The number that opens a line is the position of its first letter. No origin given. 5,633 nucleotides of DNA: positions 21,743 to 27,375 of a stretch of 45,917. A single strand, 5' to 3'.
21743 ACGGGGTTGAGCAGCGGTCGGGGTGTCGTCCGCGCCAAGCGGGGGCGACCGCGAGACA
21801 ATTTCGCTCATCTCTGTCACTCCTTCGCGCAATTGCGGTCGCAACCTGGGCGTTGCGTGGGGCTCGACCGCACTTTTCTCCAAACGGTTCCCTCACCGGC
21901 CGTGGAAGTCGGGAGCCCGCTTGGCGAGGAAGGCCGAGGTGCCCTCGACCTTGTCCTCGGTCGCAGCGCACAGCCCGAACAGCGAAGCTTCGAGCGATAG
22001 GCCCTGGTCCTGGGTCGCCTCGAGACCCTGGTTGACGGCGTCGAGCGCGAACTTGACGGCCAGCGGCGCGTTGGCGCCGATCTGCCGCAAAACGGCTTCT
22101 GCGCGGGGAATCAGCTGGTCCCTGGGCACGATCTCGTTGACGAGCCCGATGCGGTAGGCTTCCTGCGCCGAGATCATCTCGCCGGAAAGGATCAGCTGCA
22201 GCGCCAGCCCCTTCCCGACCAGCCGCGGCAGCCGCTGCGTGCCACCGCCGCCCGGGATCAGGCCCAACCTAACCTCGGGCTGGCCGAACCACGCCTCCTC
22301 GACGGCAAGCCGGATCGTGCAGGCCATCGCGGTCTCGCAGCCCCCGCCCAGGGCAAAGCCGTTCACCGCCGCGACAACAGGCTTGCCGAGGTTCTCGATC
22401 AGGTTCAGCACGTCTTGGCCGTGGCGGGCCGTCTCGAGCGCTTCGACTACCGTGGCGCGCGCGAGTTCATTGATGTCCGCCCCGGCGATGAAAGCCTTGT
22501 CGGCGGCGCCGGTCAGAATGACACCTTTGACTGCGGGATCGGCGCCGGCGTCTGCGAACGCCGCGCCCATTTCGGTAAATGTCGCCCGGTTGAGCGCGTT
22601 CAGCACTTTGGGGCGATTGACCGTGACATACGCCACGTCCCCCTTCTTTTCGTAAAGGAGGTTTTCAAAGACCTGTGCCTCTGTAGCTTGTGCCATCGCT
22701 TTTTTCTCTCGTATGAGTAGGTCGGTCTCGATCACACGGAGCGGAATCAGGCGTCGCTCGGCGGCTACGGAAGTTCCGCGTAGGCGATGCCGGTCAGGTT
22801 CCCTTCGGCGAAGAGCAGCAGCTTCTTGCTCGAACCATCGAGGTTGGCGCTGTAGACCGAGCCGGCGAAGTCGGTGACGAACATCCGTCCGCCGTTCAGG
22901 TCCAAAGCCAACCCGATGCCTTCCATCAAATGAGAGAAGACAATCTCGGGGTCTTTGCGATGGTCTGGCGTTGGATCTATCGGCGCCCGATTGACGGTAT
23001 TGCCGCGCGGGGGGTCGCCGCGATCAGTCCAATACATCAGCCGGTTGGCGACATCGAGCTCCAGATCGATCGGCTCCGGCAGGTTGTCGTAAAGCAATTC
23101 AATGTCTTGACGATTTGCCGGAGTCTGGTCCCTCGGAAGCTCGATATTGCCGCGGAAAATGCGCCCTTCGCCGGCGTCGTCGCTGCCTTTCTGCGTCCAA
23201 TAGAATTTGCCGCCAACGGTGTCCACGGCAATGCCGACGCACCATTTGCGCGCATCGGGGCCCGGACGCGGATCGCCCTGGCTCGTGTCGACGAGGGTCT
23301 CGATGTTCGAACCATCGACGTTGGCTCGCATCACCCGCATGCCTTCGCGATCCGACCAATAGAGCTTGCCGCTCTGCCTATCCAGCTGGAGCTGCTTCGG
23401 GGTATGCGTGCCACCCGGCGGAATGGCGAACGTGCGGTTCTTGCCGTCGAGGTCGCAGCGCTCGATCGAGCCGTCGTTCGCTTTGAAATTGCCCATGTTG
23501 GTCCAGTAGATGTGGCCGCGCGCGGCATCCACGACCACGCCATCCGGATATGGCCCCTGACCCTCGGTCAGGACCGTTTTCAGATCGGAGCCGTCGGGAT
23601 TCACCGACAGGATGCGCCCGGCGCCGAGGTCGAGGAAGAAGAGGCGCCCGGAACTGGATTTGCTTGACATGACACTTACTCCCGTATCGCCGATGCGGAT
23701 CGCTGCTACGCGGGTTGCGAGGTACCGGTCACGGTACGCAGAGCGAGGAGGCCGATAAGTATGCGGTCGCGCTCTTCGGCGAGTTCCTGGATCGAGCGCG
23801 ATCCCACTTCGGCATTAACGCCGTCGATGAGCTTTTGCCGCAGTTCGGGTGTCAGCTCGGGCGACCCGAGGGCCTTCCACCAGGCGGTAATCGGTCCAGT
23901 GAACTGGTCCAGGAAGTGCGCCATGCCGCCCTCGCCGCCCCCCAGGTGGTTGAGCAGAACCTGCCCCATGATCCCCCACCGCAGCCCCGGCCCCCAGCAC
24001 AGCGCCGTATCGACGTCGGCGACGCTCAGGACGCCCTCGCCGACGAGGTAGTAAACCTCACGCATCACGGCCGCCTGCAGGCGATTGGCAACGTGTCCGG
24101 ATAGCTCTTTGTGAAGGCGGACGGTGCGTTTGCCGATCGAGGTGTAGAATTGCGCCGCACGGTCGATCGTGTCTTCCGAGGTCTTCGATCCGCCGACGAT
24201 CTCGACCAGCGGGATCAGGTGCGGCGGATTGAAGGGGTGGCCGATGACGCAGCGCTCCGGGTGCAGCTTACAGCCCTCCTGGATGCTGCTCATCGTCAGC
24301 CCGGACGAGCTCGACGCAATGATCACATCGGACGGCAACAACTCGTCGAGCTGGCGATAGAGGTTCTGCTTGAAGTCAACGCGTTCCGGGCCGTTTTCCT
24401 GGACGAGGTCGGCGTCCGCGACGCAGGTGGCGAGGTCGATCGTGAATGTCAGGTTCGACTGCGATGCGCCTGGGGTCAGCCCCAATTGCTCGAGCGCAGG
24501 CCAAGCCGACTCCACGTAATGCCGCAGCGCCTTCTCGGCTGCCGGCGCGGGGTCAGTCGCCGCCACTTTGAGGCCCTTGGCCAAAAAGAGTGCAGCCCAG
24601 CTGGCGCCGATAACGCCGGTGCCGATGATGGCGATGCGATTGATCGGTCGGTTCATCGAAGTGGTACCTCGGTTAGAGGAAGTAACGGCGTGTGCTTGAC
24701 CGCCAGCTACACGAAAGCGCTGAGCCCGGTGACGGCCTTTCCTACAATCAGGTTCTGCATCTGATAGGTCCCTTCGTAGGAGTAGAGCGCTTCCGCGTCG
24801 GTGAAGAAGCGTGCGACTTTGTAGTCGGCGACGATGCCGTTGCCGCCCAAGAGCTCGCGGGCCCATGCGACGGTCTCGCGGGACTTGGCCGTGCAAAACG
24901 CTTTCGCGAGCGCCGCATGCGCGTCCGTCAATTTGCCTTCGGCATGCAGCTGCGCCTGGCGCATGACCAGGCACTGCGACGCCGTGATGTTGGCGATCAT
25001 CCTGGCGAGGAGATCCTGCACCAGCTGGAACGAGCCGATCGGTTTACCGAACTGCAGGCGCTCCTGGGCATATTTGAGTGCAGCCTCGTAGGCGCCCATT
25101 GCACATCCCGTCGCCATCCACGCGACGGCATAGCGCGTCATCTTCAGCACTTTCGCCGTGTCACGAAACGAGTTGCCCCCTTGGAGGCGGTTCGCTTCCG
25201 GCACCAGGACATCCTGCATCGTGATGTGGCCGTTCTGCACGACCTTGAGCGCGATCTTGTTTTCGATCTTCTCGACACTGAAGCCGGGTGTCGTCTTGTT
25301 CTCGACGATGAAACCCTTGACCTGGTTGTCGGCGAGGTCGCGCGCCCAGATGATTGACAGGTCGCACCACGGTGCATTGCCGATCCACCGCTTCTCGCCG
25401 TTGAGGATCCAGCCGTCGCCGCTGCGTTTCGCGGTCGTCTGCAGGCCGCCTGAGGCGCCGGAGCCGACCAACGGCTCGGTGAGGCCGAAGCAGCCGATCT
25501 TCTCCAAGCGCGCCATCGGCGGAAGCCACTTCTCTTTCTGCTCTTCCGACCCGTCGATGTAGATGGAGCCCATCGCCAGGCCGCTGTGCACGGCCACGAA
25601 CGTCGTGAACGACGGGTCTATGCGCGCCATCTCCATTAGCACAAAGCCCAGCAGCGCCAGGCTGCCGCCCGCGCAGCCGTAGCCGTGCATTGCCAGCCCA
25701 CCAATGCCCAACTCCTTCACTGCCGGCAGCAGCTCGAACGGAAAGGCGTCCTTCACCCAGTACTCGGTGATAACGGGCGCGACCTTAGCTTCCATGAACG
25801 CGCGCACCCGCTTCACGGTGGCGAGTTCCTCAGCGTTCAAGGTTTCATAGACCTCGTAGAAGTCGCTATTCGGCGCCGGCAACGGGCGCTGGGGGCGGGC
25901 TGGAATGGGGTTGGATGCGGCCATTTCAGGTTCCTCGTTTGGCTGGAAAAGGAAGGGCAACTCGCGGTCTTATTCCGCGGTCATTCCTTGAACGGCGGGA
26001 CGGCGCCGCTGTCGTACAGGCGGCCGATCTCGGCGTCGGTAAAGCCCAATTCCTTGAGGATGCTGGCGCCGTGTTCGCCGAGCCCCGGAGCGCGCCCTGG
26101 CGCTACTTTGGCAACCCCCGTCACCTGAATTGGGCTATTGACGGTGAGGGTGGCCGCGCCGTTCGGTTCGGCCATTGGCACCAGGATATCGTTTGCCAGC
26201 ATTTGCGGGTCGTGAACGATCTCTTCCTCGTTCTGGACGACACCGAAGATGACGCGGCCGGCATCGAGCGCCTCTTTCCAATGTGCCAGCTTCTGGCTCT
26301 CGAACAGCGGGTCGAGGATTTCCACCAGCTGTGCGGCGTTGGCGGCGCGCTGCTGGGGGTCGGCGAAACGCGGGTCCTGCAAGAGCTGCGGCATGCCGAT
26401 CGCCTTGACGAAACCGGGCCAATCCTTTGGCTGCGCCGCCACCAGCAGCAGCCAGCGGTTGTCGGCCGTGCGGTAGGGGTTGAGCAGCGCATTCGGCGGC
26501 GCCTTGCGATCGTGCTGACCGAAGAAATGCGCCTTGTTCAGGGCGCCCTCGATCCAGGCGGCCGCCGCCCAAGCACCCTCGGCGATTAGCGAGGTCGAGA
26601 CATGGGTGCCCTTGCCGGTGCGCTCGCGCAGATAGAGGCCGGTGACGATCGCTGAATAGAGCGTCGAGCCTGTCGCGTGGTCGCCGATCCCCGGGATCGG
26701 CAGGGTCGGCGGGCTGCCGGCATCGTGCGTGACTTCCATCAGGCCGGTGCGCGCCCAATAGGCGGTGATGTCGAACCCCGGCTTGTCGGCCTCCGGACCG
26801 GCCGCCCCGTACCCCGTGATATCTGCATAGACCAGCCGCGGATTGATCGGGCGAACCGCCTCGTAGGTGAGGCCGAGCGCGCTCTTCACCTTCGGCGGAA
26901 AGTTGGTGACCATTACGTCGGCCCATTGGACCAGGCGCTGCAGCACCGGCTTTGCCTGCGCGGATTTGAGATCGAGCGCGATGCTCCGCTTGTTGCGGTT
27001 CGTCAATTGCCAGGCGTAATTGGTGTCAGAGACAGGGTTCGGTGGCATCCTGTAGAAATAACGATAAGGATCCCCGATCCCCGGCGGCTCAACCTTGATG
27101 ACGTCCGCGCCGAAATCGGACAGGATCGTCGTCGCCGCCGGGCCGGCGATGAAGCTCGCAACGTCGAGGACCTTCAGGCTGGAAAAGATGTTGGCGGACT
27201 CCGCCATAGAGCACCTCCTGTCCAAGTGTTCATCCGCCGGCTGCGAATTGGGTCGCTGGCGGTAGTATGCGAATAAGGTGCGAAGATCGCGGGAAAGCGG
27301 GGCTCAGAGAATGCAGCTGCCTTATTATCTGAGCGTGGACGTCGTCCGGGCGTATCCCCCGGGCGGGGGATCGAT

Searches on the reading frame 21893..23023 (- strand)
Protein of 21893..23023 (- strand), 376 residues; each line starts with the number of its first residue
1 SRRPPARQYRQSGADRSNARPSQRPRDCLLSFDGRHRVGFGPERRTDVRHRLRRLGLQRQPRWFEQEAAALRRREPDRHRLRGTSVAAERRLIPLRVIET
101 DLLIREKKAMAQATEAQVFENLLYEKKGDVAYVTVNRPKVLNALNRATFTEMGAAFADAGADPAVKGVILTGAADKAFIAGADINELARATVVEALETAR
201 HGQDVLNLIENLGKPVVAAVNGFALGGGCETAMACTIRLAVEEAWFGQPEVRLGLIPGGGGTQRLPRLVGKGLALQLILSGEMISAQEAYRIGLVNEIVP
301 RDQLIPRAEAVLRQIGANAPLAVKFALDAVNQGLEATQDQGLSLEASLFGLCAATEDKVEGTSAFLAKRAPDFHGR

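Call 86: search_protein_families(library=pfam, proteins=[window:21893-23023:-], max_evalue=0.00001)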
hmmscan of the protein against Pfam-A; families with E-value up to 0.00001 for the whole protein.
window:21893-23023:- (376 aa): 2 families
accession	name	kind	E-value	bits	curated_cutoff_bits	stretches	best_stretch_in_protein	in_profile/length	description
PF00378.25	ECH_1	-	2.2e-67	227.5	27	1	126-375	2-250/251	Enoyl-CoA hydratase/isomerase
PF16113.10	ECH_2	-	5.7e-40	138.3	27.2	1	131-304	2-177/335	Enoyl-CoA hydratase/isomerase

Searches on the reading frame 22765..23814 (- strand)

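Call 86: search_protein_families(library=pfam, proteins=[window:22765-23814:-], max_evalue=0.00001)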
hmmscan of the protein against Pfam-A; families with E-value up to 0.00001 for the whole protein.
window:22765-23814:- (349 aa): 1 family
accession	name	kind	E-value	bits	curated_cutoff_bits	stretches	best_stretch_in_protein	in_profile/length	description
PF00058.23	Ldl_recept_b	-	6.9e-13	49.3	21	0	56-96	1-41/42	Low-density lipoprotein receptor repeat class B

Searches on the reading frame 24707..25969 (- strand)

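Call 9: search_protein_families(library=pfam, proteins=[window:24707-25969:-], max_evalue=0.001)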
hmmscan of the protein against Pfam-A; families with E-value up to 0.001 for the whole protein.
window:24707-25969:- (420 aa): 5 families
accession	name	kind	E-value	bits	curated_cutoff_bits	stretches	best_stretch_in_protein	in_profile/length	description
PF00441.29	Acyl-CoA_dh_1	-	7.4e-34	117.5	22.4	1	270-413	6-149/150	Acyl-CoA dehydrogenase, C-terminal domain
PF02771.21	Acyl-CoA_dh_N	-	2.5e-26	92.7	22.9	1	46-155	2-112/113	Acyl-CoA dehydrogenase, N-terminal domain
PF02770.24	Acyl-CoA_dh_M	-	5.5e-21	75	33.3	1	160-254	1-97/97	Acyl-CoA dehydrogenase, middle domain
PF08028.16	Acyl-CoA_dh_2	-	1.3e-14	55.1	22.7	1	282-401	3-132/134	Acyl-CoA dehydrogenase, C-terminal domain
PF22924.1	ACOX_C_alpha1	-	8.6e-06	26.1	27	1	277-407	6-162/169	Acyl-CoA oxidase, C-alpha1 domain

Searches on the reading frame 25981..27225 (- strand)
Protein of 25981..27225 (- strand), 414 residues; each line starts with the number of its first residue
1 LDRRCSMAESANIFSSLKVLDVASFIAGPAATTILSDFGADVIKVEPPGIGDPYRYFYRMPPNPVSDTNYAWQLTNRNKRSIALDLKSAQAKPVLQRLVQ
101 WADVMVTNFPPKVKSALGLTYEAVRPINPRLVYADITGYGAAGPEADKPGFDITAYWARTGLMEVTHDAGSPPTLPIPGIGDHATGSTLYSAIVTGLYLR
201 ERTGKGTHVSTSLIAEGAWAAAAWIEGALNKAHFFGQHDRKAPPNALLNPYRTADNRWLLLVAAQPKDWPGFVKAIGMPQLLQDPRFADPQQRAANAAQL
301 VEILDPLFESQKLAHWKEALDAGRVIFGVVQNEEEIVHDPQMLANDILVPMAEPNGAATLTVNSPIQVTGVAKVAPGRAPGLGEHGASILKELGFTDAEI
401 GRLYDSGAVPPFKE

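Call 9: search_protein_families(library=pfam, proteins=[window:25981-27225:-], max_evalue=0.001)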
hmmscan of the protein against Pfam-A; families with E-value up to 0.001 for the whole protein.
window:25981-27225:- (414 aa): 1 family
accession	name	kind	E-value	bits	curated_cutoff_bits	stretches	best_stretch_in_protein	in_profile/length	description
PF02515.22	CoA_transf_3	-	6.1e-103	345.2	23.3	1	17-385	4-365/366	CoA-transferase family III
